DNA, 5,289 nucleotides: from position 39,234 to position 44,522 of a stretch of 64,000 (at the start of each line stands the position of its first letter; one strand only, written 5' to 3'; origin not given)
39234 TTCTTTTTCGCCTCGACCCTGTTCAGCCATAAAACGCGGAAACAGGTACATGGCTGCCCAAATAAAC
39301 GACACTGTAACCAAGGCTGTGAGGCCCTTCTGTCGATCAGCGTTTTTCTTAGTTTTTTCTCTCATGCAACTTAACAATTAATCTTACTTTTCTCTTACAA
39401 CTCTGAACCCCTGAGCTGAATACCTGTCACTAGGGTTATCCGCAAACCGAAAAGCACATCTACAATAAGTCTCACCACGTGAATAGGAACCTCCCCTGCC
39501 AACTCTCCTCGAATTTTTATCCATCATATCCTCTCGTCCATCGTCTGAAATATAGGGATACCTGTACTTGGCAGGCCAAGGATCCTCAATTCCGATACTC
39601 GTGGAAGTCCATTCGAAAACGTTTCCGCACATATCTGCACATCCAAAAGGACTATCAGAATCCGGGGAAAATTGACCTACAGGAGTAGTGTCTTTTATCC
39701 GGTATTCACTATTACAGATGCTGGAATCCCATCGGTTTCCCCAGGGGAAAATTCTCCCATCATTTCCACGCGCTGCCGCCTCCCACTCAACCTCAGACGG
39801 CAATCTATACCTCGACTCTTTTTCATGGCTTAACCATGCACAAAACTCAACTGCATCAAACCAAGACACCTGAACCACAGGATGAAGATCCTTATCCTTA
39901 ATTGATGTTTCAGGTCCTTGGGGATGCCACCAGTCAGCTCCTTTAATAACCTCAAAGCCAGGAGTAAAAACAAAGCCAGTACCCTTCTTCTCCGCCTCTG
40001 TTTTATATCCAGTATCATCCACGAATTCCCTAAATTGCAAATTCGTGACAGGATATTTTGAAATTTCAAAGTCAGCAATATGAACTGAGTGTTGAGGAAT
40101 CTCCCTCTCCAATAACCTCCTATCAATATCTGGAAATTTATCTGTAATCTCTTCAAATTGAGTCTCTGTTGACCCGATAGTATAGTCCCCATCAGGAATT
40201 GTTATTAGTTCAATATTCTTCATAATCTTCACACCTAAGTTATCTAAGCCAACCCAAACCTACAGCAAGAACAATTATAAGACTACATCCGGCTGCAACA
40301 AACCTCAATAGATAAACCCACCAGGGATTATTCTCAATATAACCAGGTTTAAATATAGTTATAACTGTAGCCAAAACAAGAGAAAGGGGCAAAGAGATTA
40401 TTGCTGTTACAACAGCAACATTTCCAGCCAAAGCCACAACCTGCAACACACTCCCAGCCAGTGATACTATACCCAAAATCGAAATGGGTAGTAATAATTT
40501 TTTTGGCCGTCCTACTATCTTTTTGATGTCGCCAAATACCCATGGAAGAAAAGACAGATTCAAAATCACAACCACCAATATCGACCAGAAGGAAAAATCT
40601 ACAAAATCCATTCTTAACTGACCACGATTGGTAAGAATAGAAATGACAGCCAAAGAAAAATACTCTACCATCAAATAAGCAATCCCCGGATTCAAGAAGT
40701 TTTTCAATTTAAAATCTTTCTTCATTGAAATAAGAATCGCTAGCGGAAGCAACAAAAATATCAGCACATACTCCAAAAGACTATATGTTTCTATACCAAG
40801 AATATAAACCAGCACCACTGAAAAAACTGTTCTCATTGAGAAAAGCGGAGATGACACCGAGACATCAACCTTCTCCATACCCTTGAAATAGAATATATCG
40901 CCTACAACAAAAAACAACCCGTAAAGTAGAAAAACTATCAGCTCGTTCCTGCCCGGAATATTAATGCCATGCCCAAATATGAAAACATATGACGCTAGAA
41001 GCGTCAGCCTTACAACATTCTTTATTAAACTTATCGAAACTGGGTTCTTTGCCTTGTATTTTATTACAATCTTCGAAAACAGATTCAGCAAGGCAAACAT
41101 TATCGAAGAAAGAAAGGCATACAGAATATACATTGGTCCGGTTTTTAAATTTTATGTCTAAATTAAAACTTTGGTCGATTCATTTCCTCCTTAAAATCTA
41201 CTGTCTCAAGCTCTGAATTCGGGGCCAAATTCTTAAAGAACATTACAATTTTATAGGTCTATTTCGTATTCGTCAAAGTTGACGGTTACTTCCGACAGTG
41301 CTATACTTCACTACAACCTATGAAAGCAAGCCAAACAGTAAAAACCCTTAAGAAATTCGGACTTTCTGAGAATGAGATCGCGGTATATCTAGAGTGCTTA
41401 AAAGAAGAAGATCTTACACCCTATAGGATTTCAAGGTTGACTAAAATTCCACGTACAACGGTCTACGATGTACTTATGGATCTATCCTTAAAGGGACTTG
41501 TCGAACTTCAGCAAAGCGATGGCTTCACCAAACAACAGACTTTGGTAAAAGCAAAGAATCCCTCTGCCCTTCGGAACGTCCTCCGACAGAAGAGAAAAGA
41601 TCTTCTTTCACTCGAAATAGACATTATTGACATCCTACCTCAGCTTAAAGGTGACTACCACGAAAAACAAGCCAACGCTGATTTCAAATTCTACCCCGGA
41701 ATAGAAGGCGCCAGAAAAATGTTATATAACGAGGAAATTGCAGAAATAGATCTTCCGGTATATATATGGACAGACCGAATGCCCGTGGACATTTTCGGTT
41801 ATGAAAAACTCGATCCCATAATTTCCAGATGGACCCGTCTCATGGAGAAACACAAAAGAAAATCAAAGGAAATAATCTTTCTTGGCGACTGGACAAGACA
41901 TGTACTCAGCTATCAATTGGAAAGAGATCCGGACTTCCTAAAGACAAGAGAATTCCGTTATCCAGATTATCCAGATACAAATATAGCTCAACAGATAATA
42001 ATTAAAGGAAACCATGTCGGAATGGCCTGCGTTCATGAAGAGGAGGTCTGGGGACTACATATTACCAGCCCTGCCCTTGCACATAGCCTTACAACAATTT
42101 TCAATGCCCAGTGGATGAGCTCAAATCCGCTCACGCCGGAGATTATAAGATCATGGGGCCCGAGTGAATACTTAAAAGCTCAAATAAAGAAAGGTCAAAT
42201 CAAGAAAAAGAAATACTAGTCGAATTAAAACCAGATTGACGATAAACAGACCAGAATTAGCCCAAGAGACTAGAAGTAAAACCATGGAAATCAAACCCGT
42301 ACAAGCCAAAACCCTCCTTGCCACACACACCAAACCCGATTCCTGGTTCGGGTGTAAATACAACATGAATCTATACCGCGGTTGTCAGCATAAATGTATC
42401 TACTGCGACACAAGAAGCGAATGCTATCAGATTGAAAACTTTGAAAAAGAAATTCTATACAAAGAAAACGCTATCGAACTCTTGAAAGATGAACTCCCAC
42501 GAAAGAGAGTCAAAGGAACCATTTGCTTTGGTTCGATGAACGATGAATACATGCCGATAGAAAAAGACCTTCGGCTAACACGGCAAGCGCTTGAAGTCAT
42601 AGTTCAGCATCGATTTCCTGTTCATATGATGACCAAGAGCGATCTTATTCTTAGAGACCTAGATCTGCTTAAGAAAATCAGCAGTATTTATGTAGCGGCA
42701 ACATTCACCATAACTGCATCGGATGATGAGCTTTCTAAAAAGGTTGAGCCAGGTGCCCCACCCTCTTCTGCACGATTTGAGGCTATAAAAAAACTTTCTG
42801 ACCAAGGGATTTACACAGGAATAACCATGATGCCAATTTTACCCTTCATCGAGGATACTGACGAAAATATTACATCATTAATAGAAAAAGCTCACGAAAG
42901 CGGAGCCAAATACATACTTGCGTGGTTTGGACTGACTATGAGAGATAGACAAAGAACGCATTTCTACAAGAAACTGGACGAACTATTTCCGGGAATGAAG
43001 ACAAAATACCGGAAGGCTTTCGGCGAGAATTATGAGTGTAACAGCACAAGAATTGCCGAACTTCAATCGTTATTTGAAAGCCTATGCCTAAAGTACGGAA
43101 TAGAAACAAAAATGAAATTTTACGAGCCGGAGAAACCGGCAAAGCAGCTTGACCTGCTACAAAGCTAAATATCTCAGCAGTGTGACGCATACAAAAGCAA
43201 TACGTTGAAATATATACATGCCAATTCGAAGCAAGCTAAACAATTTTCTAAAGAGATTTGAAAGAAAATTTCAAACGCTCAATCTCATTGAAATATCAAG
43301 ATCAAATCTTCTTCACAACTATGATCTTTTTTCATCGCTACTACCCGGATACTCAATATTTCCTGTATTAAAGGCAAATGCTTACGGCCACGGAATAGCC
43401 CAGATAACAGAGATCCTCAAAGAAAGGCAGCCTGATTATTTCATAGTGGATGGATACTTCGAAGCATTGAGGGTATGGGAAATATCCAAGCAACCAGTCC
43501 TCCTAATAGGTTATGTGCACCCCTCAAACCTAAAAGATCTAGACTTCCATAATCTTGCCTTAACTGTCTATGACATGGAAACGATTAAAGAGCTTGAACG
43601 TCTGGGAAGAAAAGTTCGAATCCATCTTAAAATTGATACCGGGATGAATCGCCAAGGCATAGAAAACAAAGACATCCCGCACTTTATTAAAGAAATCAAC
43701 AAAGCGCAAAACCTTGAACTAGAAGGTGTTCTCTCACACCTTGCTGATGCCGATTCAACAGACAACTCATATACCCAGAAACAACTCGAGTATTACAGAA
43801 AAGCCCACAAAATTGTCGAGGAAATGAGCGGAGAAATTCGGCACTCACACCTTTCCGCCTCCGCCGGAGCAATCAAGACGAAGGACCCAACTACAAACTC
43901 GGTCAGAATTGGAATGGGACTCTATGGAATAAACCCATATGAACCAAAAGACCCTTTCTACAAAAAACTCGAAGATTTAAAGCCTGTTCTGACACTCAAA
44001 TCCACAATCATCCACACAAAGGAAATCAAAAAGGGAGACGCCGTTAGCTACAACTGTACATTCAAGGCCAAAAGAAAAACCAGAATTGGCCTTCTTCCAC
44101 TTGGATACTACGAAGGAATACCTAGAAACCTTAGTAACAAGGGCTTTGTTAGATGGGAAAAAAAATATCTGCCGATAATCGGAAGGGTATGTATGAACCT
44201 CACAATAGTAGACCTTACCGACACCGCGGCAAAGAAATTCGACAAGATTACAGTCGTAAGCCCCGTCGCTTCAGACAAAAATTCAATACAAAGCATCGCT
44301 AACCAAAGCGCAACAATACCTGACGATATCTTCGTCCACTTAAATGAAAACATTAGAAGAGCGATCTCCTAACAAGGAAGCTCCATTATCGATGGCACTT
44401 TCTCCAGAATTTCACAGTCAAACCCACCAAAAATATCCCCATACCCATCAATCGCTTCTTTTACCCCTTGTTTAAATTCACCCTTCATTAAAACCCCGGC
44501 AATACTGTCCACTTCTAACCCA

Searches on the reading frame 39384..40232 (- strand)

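Call 45: search_protein_families(library=pfam, proteins=[window:39384-40232:-], max_evalue=0.001)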
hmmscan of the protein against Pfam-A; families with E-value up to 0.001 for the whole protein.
window:39384-40232:- (282 aa): 1 family
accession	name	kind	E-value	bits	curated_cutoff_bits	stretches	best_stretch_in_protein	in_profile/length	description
PF03781.23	FGE-sulfatase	-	1.7e-57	195.5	23.3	1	8-280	4-255/255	Sulfatase-modifying factor enzyme 1-like domain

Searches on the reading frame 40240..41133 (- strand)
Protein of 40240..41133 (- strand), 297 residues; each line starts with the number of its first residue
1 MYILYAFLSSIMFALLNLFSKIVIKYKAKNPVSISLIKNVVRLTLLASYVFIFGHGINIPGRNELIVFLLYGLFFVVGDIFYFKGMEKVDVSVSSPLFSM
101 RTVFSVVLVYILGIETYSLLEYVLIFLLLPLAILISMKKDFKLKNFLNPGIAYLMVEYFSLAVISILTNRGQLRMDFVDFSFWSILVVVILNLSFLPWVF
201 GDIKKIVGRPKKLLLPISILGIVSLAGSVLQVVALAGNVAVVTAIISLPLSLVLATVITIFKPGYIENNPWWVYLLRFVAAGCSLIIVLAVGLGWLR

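Call 45: search_protein_families(library=pfam, proteins=[window:40240-41133:-], max_evalue=0.001)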
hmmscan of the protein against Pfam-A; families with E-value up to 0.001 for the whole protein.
window:40240-41133:- (297 aa): 1 family
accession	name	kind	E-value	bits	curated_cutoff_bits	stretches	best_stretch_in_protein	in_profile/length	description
PF00892.27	EamA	-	1.3e-11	45.4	28.2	1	2-136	3-134/135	EamA-like transporter family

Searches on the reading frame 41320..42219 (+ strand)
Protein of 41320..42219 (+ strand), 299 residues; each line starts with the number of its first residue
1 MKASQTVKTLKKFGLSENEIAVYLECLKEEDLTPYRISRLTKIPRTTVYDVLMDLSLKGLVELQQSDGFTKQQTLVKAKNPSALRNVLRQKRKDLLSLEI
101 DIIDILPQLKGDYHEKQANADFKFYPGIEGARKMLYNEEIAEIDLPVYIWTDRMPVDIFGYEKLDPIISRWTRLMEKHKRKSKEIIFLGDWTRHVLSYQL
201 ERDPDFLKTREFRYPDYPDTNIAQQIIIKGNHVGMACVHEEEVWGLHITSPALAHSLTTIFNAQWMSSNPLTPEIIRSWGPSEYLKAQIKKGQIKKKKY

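Call 45: search_protein_families(library=pfam, proteins=[window:41320-42219:+], max_evalue=0.001)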
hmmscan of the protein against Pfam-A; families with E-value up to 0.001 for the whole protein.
window:41320-42219:+ (299 aa): 1 family
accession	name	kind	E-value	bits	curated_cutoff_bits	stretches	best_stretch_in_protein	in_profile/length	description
PF01978.25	TrmB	-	2.6e-16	59.7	25.6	1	10-81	1-67/68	Sugar-specific transcriptional regulator TrmB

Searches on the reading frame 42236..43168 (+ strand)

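Call 45: search_protein_families(library=pfam, proteins=[window:42236-43168:+], max_evalue=0.001)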
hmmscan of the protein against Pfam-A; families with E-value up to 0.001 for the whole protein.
window:42236-43168:+ (310 aa): 1 family
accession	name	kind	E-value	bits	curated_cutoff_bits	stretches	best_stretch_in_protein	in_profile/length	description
PF04055.27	Radical_SAM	-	2.2e-15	57.7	29.5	1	44-210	1-160/166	Radical SAM superfamily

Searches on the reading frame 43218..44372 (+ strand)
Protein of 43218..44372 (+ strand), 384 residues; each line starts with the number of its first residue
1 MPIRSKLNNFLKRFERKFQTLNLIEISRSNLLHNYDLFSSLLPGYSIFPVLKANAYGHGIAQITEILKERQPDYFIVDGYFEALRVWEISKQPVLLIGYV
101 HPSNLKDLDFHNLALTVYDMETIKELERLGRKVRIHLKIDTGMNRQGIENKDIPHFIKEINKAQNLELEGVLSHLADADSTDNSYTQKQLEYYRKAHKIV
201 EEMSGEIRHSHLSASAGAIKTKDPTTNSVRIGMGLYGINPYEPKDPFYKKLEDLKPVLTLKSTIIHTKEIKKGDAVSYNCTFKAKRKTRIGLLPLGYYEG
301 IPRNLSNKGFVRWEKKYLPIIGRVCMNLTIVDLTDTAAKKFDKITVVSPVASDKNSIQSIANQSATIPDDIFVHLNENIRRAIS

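Call 45: search_protein_families(library=pfam, proteins=[window:43218-44372:+], max_evalue=0.001)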
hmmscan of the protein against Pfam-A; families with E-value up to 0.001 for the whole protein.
window:43218-44372:+ (384 aa): 2 families
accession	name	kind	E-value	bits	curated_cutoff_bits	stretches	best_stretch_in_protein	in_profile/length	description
PF01168.26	Ala_racemase_N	-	4.6e-49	167.5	24.1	1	26-240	1-220/220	Alanine racemase, N-terminal domain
PF00842.27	Ala_racemase_C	-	2.3e-33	114.9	25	1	257-382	1-126/127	Alanine racemase, C-terminal domain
